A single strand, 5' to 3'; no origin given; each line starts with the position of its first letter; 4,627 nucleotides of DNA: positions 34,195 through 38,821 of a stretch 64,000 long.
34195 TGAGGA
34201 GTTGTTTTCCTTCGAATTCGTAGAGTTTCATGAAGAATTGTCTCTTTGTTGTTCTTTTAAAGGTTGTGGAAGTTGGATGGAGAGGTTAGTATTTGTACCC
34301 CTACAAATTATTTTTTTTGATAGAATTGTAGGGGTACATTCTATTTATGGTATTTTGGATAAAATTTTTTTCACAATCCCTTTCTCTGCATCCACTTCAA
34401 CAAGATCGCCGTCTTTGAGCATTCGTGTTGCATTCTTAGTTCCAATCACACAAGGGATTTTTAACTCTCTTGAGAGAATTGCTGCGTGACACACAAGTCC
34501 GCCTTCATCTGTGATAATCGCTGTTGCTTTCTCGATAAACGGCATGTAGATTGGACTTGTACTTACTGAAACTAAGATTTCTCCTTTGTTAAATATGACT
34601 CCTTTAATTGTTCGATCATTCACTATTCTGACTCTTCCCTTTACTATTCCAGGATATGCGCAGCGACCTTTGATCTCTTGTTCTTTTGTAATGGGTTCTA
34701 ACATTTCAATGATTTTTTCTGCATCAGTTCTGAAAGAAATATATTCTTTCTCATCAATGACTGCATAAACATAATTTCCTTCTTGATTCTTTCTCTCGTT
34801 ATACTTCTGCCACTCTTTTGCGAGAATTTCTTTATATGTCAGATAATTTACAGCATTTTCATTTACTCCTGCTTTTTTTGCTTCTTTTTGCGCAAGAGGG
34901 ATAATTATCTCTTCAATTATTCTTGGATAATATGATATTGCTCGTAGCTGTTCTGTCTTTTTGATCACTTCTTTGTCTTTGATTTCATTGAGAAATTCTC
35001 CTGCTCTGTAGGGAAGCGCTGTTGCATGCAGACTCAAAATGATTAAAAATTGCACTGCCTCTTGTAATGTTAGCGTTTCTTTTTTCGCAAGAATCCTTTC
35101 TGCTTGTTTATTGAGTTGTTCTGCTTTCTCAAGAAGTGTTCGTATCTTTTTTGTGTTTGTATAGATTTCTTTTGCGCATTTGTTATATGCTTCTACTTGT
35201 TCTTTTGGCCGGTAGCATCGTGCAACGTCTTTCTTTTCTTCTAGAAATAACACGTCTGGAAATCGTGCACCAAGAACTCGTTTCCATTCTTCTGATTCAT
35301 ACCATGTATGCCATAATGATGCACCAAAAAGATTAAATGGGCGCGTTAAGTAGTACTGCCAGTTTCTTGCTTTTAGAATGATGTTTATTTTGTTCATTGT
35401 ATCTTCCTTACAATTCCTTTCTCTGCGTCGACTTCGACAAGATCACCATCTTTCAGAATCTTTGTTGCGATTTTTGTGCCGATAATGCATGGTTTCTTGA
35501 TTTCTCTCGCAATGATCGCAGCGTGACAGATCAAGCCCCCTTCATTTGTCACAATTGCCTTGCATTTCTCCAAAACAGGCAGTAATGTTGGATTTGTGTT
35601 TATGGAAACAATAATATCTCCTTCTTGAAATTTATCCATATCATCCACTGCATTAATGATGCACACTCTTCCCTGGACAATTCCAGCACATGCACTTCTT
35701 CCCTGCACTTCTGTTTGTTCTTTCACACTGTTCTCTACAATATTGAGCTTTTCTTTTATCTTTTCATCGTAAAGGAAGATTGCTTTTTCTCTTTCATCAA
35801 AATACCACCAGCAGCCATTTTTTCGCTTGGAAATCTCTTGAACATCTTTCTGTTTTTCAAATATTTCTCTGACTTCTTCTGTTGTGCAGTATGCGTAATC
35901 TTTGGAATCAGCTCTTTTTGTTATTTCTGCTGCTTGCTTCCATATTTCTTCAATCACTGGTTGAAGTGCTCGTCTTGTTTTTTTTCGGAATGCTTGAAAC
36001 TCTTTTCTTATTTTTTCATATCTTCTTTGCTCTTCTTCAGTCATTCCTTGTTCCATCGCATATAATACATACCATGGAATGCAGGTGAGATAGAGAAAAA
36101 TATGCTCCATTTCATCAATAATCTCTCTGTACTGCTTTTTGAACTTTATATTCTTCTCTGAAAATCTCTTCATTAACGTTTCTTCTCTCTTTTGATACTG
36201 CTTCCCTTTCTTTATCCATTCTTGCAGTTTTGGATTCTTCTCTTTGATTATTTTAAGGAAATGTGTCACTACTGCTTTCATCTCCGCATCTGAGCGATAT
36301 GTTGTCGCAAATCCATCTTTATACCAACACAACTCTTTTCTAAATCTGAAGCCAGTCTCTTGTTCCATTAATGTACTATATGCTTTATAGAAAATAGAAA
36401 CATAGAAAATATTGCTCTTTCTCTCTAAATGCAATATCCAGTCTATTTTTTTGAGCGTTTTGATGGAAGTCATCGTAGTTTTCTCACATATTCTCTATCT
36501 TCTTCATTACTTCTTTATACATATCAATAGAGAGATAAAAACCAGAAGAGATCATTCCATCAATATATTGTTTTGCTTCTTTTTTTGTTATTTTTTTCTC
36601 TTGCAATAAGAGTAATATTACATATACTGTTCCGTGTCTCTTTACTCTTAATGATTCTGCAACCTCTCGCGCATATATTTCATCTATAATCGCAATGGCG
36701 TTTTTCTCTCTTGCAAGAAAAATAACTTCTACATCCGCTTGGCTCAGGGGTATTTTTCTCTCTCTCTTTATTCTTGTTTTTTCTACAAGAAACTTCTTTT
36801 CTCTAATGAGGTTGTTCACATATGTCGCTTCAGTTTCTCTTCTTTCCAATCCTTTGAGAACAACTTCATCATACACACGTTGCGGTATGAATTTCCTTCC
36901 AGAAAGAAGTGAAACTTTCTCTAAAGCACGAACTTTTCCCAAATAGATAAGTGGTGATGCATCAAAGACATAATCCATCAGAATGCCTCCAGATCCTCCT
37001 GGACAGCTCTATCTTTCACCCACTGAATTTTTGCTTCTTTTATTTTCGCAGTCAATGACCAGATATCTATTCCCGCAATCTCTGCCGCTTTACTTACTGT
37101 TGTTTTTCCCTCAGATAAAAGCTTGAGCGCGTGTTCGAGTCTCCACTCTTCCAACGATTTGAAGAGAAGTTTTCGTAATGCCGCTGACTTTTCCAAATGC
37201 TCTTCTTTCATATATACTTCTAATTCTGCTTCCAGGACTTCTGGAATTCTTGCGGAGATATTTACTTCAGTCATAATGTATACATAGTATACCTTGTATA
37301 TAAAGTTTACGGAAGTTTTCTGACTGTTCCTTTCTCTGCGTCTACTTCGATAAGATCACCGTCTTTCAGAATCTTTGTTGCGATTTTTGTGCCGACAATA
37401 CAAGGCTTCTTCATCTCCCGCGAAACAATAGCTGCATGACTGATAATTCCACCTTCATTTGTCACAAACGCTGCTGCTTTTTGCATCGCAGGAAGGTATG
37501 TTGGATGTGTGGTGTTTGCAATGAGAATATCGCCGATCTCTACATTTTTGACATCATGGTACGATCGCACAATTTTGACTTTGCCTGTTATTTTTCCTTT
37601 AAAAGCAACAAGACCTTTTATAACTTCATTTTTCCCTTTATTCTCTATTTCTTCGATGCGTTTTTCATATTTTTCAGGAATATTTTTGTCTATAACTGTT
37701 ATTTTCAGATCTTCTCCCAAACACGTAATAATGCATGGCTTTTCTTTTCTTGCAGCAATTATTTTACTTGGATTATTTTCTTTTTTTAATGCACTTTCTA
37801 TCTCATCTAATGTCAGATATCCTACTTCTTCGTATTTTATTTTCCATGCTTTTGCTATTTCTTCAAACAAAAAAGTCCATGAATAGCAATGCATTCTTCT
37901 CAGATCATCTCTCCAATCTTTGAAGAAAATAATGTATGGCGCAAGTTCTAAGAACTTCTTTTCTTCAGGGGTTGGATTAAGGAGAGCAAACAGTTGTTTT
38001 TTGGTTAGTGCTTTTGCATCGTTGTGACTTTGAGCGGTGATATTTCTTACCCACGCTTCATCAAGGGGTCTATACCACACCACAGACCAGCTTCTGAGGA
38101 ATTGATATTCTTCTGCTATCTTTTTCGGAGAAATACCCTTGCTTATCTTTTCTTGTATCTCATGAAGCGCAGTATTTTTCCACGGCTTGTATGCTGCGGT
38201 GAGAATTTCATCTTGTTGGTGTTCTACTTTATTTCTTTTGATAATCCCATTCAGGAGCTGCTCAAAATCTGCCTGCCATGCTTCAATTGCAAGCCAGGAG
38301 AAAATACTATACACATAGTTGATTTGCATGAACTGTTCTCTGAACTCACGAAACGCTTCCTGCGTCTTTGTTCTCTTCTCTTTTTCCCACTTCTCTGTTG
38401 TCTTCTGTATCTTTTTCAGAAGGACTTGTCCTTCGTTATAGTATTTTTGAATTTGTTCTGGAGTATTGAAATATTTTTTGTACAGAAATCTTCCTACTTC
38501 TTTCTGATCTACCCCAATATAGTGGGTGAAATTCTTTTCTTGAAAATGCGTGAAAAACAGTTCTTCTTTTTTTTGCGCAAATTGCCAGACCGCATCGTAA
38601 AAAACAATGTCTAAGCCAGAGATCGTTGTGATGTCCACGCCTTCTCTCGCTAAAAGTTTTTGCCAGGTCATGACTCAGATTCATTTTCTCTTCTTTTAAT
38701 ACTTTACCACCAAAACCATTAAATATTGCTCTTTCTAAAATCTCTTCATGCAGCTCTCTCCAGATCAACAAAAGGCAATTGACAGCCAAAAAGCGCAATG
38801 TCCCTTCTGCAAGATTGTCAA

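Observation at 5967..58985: Five-copy intergenic hairpin element with compensatory stem changes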

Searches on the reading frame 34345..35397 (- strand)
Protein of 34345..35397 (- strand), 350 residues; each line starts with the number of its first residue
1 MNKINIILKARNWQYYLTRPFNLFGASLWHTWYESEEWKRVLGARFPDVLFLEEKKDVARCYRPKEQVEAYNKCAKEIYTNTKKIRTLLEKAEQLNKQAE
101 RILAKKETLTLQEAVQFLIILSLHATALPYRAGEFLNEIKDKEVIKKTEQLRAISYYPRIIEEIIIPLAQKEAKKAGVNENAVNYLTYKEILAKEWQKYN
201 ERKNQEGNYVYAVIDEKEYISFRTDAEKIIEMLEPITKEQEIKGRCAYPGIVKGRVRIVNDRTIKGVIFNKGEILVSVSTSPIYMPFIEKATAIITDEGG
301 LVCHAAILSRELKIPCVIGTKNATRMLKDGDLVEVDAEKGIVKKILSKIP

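Call 66: search_protein_families(library=pfam, proteins=[window:34345-35397:-], max_evalue=0.00001)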
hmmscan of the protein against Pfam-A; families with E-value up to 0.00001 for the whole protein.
window:34345-35397:- (350 aa): 1 family
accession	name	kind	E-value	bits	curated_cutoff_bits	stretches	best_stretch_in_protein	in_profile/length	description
PF00391.29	PEP-utilizers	-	4.4e-24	84.3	23.1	1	269-340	1-72/72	PEP-utilising enzyme, mobile domain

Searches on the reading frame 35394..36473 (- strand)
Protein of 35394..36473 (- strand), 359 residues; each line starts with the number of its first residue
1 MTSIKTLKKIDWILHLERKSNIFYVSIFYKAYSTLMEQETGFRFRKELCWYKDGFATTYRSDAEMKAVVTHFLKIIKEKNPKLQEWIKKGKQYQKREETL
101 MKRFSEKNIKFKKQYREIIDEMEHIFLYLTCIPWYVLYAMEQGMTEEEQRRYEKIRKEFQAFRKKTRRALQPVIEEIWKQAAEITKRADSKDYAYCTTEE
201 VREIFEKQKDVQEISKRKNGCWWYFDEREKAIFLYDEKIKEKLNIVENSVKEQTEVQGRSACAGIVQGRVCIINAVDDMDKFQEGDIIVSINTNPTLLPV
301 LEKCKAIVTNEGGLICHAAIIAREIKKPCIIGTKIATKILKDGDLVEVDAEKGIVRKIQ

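Call 66: search_protein_families(library=pfam, proteins=[window:35394-36473:-], max_evalue=0.00001)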
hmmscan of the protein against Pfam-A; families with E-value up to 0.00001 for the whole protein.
window:35394-36473:- (359 aa): 1 family
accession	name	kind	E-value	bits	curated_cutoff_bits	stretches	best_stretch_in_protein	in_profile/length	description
PF00391.29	PEP-utilizers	-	1.2e-22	79.7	23.1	1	282-353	1-72/72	PEP-utilising enzyme, mobile domain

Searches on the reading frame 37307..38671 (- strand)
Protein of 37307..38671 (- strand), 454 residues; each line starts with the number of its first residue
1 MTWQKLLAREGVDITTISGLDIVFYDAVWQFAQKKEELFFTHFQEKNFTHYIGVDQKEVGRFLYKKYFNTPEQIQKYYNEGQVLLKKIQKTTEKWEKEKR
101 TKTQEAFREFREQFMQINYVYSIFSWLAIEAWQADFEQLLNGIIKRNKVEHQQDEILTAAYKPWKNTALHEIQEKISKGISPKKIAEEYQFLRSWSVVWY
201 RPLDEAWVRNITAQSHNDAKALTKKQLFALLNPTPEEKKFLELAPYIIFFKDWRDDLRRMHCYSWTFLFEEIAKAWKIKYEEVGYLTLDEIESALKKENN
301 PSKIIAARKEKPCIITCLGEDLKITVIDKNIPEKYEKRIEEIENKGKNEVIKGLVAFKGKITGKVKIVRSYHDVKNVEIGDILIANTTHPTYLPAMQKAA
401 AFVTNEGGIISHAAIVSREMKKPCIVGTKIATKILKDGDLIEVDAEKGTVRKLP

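Call 66: search_protein_families(library=pfam, proteins=[window:37307-38671:-], max_evalue=0.00001)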
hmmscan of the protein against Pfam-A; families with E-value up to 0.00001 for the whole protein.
window:37307-38671:- (454 aa): 1 family
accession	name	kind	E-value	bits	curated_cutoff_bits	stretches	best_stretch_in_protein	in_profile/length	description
PF00391.29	PEP-utilizers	-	5.4e-25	87.2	23.1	1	380-448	4-72/72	PEP-utilising enzyme, mobile domain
